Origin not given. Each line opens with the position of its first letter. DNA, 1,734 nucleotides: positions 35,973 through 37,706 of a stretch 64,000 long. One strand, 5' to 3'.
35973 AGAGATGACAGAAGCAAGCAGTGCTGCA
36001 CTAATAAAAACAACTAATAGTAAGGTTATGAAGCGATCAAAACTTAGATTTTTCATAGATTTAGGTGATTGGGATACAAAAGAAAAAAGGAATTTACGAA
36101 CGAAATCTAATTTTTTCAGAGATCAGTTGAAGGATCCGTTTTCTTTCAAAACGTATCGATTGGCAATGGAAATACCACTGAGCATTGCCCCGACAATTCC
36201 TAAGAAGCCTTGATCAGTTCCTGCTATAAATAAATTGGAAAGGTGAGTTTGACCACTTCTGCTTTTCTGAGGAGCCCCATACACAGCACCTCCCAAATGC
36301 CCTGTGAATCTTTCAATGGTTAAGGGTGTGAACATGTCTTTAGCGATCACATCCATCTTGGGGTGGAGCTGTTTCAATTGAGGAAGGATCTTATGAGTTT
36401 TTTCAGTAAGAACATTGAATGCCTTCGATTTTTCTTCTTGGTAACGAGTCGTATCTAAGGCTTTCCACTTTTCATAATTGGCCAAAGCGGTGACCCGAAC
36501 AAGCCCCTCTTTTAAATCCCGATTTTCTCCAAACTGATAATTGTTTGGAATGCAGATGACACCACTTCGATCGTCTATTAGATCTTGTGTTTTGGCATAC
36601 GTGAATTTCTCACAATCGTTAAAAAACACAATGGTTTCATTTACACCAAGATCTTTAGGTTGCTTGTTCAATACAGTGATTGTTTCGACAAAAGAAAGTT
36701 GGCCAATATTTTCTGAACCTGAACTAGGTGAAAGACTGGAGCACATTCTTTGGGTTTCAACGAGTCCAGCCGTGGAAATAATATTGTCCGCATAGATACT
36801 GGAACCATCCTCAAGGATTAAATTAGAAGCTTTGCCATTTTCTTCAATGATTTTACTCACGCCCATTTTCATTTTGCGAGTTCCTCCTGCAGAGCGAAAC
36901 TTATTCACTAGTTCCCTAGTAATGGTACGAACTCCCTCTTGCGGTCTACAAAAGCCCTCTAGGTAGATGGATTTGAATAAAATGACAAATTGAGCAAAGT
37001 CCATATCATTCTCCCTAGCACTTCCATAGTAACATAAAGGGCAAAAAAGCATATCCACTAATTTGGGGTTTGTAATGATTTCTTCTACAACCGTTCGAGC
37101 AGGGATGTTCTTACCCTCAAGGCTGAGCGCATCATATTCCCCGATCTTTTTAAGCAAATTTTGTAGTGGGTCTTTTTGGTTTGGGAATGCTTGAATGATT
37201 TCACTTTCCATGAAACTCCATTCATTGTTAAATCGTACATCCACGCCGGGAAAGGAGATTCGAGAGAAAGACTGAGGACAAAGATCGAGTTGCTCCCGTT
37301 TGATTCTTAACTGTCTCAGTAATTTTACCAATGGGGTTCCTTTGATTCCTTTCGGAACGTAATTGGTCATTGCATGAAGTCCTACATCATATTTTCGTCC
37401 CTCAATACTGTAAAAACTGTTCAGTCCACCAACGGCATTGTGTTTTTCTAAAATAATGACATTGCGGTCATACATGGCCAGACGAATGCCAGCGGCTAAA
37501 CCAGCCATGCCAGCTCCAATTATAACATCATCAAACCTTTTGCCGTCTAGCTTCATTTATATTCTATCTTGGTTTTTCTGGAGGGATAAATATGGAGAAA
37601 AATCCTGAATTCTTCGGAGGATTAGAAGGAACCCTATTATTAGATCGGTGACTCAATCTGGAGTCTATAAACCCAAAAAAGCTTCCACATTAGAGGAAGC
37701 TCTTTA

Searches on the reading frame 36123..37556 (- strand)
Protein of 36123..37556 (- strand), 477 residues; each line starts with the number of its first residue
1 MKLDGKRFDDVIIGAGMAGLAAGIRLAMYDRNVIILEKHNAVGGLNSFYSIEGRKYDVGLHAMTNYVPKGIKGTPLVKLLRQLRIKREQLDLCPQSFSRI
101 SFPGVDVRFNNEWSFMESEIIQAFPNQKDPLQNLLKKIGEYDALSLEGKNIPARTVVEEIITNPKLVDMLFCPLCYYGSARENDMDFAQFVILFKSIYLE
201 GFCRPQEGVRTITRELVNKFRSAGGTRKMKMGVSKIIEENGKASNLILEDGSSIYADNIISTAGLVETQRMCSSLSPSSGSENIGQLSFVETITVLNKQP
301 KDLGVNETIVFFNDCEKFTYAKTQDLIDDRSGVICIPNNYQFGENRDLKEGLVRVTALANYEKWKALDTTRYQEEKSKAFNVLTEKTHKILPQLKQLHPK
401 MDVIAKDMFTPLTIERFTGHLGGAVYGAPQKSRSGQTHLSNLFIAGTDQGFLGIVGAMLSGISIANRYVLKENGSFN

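Call 19: search_protein_families(library=ncbifam, proteins=[window:36123-37556:-], max_evalue=1e-10)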
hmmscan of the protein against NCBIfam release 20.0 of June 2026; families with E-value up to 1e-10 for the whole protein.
window:36123-37556:- (477 aa): 7 families
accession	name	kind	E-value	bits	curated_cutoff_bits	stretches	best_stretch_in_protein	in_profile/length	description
TIGR02730.1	carot_isom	equivalog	2.1e-24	86.2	586.9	1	161-435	180-447/493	carotenoid isomerase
NF005560.0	PRK07233.1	equivalog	6.4e-15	54.9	252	0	11-61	4-54/435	hypothetical protein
NF045637.1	carotdesatCrtDProt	equivalog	1.4e-14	53.6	580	0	11-62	2-53/485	1-hydroxycarotenoid 3,4-desaturase CrtD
TIGR02734.1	crtI_fam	subfamily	1.9e-14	53.2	238.1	0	11-60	2-51/504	phytoene desaturase family protein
NF005548.0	PRK07208.1-4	equivalog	5e-13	48.5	389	0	11-63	7-59/488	hypothetical protein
NF058655.1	CrtID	equivalog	6.6e-13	48.3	640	0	11-59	2-50/478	bifunctional phytoene desaturase/3,4-desaturase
TIGR02733.1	desat_CrtD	equivalog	2.5e-11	42.9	549.7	0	11-85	5-75/492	C-3',4' desaturase CrtD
